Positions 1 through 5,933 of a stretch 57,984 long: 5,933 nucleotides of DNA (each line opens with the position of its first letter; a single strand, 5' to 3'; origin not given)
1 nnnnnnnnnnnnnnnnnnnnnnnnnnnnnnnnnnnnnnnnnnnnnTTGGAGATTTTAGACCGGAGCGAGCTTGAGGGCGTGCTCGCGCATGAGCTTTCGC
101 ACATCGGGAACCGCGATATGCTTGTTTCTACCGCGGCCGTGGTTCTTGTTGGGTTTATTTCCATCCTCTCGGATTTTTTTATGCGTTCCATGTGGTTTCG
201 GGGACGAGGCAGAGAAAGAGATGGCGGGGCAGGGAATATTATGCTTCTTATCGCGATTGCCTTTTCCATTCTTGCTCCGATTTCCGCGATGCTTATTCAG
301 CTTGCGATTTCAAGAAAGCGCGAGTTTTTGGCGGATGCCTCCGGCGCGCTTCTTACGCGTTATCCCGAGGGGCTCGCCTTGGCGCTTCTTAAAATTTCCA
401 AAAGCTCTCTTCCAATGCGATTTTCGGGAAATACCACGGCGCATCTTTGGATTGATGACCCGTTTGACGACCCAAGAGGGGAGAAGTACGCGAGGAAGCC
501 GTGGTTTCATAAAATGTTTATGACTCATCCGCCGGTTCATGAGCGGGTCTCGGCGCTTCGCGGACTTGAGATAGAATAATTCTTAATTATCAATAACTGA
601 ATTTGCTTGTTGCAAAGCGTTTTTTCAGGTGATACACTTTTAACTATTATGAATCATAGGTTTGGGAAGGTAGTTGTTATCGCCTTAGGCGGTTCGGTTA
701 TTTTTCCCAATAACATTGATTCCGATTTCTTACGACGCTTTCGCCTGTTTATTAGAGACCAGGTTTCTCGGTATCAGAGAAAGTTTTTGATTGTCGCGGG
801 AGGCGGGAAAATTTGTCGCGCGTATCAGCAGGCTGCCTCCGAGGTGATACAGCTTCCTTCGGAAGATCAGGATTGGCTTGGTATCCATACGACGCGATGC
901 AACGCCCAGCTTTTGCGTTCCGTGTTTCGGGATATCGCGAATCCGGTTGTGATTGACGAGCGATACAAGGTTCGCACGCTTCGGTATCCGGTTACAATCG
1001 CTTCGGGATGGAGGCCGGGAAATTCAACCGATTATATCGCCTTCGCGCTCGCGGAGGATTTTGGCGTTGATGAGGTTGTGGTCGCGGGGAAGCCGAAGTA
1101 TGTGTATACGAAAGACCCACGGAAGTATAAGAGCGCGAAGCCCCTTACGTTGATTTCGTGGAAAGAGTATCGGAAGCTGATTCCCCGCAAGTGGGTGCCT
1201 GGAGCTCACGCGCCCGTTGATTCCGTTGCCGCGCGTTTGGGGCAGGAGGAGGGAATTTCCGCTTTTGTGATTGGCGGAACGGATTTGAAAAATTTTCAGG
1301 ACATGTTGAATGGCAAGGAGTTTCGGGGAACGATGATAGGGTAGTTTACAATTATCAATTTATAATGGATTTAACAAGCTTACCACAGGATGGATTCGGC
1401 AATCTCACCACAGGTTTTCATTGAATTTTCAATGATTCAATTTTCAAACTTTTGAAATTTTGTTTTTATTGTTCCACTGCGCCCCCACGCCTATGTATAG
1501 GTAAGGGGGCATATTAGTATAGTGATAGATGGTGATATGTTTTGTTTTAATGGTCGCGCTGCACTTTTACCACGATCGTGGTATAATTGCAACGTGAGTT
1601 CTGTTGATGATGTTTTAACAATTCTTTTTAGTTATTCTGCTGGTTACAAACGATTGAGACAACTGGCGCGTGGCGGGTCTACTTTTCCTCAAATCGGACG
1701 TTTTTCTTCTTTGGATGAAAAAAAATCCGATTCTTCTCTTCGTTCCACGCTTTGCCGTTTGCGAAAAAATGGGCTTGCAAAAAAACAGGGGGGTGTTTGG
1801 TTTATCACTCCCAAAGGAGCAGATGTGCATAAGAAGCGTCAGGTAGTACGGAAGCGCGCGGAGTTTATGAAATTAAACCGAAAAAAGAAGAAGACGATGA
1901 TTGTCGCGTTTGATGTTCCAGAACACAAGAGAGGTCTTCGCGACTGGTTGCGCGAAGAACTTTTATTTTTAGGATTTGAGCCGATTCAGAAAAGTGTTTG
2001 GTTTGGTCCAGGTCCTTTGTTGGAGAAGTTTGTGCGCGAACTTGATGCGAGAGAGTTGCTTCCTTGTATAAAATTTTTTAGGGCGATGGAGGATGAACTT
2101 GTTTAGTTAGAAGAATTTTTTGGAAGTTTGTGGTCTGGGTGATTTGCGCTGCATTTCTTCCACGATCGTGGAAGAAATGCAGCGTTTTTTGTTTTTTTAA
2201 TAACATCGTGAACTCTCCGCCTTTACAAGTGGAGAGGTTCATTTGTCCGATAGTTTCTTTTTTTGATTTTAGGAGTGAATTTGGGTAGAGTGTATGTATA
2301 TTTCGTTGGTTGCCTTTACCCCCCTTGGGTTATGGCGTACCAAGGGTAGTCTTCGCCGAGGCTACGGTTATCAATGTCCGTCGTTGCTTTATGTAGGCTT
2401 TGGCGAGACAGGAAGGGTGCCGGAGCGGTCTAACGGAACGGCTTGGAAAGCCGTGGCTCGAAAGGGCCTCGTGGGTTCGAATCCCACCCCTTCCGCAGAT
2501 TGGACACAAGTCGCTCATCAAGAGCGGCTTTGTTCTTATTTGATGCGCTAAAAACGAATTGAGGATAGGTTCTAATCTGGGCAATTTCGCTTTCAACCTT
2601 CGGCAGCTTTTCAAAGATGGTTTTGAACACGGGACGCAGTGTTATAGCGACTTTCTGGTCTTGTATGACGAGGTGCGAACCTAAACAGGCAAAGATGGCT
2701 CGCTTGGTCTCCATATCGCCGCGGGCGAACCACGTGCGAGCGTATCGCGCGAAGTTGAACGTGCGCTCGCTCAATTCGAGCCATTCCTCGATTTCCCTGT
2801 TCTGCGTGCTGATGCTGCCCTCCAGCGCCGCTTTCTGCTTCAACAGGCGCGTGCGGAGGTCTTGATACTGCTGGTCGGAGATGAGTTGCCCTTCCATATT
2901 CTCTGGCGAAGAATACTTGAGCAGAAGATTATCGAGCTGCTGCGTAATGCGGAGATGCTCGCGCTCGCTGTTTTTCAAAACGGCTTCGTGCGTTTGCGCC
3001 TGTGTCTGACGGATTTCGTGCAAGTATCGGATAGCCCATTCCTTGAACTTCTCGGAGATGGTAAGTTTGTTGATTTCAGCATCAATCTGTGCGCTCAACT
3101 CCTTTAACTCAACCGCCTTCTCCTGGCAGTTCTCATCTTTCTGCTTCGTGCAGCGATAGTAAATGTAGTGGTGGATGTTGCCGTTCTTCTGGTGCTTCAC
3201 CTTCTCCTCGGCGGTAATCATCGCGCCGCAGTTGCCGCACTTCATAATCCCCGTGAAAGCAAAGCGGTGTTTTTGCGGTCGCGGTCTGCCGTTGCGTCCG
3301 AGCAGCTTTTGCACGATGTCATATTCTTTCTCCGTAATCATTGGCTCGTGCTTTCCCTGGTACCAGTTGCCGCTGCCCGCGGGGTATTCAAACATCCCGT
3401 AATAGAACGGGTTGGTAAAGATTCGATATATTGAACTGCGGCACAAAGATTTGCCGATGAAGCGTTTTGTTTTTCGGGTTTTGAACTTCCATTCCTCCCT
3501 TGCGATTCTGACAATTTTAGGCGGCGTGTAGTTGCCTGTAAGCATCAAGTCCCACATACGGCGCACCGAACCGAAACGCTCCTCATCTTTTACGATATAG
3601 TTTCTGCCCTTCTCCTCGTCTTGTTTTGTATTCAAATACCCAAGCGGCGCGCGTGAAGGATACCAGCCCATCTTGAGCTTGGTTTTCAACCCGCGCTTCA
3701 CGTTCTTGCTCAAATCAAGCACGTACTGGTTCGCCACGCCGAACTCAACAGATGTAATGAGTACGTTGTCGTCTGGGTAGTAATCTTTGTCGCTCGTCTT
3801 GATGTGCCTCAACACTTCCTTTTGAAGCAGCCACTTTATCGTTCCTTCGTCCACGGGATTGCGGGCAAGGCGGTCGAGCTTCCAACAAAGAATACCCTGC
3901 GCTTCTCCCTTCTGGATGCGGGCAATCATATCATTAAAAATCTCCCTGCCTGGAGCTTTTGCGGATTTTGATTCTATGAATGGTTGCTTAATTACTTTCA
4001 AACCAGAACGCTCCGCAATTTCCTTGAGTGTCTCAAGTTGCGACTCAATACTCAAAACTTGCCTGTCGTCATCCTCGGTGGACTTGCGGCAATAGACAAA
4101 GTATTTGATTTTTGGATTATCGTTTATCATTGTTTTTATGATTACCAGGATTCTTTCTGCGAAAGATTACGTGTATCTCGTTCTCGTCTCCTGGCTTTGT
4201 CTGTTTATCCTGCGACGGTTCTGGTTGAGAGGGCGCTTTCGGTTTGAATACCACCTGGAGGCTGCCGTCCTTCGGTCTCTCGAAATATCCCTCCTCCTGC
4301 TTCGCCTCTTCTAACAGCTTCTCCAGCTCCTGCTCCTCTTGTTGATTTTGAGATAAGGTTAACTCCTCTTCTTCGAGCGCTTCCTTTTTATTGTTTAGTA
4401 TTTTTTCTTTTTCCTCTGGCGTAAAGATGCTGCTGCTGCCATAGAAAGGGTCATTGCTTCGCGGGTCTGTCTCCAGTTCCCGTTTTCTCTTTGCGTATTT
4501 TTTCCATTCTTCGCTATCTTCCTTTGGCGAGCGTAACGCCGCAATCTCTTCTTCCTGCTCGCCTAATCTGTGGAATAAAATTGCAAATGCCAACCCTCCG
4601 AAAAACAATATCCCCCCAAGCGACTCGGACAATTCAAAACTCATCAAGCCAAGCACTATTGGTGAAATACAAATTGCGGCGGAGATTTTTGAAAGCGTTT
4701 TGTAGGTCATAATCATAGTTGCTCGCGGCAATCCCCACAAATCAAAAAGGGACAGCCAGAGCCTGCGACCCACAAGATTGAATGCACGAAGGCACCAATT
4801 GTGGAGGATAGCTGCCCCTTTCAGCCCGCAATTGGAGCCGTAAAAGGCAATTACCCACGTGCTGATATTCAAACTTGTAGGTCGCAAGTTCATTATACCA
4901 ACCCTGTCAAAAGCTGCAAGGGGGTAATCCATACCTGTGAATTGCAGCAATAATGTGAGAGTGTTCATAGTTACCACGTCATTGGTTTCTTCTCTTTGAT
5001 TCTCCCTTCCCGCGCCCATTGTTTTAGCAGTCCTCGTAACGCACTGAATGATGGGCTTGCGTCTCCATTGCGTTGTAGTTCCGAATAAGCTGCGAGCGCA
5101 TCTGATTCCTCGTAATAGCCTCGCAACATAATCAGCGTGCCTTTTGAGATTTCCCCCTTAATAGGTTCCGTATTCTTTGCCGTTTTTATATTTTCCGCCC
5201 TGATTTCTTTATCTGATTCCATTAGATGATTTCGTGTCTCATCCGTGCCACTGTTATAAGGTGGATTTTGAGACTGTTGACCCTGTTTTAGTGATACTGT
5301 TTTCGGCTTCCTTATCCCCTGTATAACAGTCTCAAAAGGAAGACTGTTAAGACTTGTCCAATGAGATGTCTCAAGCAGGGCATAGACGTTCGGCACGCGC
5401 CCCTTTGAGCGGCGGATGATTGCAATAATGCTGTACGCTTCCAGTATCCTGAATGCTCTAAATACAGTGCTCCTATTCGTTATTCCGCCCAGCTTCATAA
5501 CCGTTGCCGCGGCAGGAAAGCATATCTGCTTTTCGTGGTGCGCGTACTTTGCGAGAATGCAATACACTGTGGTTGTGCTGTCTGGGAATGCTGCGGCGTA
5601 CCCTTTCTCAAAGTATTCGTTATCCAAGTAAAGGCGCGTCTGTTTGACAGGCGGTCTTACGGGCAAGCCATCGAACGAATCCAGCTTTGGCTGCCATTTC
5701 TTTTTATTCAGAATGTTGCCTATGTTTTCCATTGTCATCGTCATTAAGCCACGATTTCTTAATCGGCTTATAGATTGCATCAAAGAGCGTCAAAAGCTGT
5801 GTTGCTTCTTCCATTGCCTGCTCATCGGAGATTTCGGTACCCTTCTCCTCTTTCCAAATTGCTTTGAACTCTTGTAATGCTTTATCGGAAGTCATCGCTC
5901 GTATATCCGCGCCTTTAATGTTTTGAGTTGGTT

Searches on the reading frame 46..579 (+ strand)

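Call 87: search_protein_families(library=pfam, max_evalue=0.00001, proteins=[window:46-579:+])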
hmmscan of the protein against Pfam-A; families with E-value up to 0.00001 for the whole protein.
window:46-579:+ (177 aa): 1 family
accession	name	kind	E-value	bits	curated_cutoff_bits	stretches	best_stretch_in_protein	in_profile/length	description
PF01435.24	Peptidase_M48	-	1.7e-20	74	20.3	1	2-174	57-185/186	Peptidase family M48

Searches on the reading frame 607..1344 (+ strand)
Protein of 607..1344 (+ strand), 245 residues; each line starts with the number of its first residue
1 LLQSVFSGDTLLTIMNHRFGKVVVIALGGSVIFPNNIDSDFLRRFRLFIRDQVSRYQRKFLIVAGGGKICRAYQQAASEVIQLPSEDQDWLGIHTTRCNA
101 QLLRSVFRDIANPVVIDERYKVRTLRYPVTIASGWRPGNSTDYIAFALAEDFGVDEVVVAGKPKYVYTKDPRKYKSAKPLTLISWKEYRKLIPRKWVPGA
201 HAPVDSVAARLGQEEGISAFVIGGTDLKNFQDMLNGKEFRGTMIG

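Call 87: search_protein_families(library=pfam, max_evalue=0.00001, proteins=[window:607-1344:+])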
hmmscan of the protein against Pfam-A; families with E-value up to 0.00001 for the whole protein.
window:607-1344:+ (245 aa): 1 family
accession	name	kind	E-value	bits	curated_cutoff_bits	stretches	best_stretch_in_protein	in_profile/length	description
PF00696.33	AA_kinase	-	2.8e-21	76.8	24.9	1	21-222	1-233/234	Amino acid kinase family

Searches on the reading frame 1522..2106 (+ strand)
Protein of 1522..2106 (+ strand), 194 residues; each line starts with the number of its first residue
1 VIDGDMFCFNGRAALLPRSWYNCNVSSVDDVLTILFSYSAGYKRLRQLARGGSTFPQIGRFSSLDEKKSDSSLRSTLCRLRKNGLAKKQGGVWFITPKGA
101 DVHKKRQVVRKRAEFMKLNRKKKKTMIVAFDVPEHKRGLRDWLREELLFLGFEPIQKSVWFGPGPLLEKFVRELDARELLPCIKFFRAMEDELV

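Call 87: search_protein_families(library=pfam, max_evalue=0.00001, proteins=[window:1522-2106:+])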
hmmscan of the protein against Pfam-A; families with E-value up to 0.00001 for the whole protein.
window:1522-2106:+ (194 aa): 1 family
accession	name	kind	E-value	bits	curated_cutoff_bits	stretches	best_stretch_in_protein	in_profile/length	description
PF20803.2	PaaX_M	-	1.2e-15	57.8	24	1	126-189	9-72/83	PaaX protein central Cas2-like domain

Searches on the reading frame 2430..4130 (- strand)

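Call 87: search_protein_families(library=pfam, max_evalue=0.00001, proteins=[window:2430-4130:-])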
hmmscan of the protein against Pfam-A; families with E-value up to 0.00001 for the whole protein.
window:2430-4130:- (566 aa): 3 families
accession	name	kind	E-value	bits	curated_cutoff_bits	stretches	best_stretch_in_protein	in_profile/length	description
PF00239.26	Resolvase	-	2.1e-19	70.5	23.3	1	11-155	2-143/145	Resolvase, N terminal domain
PF13408.12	Zn_ribbon_recom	-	4e-08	34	25.3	1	292-353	2-57/58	Recombinase zinc beta ribbon domain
PF07508.19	Recombinase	-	7.7e-08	33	21.1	1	189-279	7-101/102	Recombinase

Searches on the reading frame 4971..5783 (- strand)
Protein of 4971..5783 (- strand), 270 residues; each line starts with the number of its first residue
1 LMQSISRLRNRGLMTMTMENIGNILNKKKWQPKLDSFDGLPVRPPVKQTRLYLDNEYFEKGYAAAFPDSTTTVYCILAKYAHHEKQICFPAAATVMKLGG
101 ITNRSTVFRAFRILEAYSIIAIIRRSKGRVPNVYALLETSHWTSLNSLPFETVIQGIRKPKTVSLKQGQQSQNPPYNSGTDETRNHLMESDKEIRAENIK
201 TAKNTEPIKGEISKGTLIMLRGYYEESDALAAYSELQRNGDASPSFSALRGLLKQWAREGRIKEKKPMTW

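Call 87: search_protein_families(library=pfam, max_evalue=0.00001, proteins=[window:4971-5783:-])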
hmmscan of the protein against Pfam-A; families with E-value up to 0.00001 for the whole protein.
window:4971-5783:- (270 aa): 1 family
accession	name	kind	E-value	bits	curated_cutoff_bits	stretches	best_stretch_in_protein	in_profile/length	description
PF13730.12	HTH_36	-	1e-07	32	25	1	67-120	4-55/55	Helix-turn-helix domain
